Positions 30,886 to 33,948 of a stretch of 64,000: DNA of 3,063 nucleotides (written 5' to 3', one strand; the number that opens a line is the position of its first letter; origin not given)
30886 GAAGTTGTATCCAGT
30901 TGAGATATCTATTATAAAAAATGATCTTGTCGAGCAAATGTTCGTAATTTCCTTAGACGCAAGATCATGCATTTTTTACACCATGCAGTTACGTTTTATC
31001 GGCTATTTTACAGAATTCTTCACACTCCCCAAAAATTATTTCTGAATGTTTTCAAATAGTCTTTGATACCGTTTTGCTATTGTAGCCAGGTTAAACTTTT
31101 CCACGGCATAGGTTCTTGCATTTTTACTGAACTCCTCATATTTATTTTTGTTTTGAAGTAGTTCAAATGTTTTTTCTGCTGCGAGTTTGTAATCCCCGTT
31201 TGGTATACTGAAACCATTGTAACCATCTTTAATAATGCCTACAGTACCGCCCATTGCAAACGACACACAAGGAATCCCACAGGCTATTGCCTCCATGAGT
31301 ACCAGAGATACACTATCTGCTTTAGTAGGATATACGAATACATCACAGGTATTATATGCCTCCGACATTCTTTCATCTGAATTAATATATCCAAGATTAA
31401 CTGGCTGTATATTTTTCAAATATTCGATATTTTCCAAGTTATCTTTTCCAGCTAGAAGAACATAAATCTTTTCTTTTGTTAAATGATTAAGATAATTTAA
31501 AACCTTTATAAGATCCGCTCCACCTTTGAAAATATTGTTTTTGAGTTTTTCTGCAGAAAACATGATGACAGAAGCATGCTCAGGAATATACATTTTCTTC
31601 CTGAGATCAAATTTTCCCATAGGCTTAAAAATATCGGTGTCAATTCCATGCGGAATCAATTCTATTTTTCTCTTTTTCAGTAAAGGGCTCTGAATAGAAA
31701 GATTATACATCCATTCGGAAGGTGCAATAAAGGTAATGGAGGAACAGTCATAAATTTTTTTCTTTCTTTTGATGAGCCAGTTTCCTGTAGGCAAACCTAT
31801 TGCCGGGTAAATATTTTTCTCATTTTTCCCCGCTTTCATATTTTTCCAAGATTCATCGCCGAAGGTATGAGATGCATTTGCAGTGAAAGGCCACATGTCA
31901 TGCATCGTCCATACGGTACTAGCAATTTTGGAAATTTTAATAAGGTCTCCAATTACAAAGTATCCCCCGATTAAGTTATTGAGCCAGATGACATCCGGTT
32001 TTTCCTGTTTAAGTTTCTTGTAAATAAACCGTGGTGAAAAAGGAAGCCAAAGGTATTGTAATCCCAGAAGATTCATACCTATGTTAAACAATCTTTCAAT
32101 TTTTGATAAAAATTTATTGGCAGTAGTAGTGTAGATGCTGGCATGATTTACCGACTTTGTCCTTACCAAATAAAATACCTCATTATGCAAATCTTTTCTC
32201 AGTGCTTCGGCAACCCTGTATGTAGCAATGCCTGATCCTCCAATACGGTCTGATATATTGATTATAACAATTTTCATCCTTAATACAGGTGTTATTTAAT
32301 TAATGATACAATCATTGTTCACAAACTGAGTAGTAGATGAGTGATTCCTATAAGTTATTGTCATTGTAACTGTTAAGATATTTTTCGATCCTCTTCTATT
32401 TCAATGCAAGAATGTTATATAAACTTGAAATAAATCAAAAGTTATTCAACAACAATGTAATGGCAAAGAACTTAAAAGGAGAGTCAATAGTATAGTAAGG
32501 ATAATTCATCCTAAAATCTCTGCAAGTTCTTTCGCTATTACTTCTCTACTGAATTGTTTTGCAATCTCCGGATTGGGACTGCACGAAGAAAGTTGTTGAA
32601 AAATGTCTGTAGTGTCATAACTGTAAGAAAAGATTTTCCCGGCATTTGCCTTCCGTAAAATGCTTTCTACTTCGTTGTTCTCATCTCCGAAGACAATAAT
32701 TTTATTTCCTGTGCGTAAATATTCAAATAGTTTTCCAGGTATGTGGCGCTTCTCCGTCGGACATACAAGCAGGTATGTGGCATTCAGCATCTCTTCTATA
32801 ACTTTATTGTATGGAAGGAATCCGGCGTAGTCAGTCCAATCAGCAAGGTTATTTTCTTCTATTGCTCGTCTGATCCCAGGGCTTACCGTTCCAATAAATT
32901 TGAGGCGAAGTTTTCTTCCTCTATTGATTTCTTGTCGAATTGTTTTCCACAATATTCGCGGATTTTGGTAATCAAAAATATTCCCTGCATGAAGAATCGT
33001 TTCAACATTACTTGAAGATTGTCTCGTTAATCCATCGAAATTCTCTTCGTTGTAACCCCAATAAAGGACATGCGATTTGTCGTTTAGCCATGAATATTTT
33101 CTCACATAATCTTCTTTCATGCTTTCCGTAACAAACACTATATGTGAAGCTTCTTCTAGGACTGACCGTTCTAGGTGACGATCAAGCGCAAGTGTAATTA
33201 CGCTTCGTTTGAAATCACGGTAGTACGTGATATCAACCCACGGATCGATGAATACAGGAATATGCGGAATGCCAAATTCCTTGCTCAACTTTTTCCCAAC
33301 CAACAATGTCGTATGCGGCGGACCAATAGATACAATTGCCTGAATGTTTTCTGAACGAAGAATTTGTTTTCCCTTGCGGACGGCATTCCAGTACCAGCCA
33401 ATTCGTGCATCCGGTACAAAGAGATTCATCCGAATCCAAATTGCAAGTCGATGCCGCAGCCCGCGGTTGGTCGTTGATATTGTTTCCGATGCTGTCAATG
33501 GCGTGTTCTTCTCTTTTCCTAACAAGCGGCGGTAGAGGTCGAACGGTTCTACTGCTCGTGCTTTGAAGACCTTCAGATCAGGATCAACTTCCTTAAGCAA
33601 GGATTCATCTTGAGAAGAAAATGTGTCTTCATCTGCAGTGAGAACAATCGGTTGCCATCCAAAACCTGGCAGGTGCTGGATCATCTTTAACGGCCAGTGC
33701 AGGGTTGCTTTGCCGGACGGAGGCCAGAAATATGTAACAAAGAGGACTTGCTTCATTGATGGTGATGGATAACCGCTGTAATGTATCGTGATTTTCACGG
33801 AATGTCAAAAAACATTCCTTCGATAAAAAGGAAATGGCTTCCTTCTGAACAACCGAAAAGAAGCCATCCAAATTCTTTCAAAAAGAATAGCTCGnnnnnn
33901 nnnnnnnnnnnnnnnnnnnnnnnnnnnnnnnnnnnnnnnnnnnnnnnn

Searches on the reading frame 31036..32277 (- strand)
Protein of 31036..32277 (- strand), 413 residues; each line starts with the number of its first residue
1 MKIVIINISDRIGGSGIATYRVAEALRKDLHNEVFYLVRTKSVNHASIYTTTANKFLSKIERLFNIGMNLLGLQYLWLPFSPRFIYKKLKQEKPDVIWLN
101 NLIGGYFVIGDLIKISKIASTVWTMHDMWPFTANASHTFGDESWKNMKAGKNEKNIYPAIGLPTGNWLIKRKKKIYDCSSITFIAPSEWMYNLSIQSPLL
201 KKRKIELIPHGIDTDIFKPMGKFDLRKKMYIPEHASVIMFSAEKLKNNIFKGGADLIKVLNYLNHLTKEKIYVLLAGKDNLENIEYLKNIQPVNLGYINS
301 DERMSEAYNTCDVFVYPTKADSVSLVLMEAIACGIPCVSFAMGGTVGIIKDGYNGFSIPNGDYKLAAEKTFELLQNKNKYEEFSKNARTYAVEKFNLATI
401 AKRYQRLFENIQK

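Call 53: search_protein_families(library=pfam, proteins=[window:31036-32277:-], max_evalue=0.0001)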
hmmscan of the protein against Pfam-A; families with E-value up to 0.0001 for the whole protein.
window:31036-32277:- (413 aa): 3 families
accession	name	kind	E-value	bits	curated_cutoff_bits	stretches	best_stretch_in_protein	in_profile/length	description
PF00534.26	Glycos_transf_1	-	7e-24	84.7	26.4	1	248-389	27-171/172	Glycosyl transferases group 1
PF13692.12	Glyco_trans_1_4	-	8.9e-18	65.4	27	1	265-376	26-142/142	Glycosyl transferases group 1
PF13439.12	Glyco_transf_4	-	9.1e-12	45.8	28.5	1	12-215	1-169/170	Glycosyltransferase Family 4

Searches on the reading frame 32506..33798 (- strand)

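Call 53: search_protein_families(library=pfam, proteins=[window:32506-33798:-], max_evalue=0.0001)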
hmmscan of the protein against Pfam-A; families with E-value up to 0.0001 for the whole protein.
window:32506-33798:- (430 aa): 3 families
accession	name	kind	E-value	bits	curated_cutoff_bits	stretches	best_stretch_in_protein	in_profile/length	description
PF13439.12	Glyco_transf_4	-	3.5e-07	30.8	28.5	1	121-252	42-169/170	Glycosyltransferase Family 4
PF13692.12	Glyco_trans_1_4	-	7.7e-06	26.7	27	1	267-371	3-107/142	Glycosyl transferases group 1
PF13579.12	Glyco_trans_4_4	-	5.8e-05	23.9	29.7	0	135-235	55-146/158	Glycosyl transferase 4-like domain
